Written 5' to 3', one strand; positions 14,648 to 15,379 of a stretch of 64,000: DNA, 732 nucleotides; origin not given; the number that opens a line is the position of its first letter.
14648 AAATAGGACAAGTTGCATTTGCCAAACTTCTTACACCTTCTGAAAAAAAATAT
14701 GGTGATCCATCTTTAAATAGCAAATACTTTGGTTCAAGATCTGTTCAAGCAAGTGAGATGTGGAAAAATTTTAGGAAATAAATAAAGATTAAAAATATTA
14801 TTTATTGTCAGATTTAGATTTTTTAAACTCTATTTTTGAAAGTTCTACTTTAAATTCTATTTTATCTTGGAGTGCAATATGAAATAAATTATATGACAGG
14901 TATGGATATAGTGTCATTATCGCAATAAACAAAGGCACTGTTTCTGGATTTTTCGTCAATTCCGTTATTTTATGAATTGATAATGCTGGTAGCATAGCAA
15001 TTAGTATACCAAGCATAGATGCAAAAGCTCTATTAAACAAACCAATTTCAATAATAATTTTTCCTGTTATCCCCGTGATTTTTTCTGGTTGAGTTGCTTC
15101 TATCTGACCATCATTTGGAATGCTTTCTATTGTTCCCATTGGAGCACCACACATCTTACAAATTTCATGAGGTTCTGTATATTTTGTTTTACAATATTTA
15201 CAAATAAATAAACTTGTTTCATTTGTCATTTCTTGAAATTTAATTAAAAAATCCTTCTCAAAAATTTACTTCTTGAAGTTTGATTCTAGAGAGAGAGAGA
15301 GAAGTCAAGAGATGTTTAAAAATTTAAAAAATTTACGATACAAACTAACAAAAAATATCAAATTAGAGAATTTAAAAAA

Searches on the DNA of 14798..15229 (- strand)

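Call 53: search_rna_families(sources=[L014, L020], threshold=evalue, max_evalue=1)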
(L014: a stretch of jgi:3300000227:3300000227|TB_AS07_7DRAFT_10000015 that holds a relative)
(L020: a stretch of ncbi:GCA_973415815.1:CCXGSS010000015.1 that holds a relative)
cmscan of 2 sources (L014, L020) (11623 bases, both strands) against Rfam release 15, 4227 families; matches with E-value up to 1: 1.
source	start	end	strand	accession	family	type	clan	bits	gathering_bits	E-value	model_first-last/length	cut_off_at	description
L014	4235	4315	+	RF04290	mir-1197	Gene; miRNA;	CL00149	21.2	80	0.99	1-84/84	no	mir-1197 microRNA precursor family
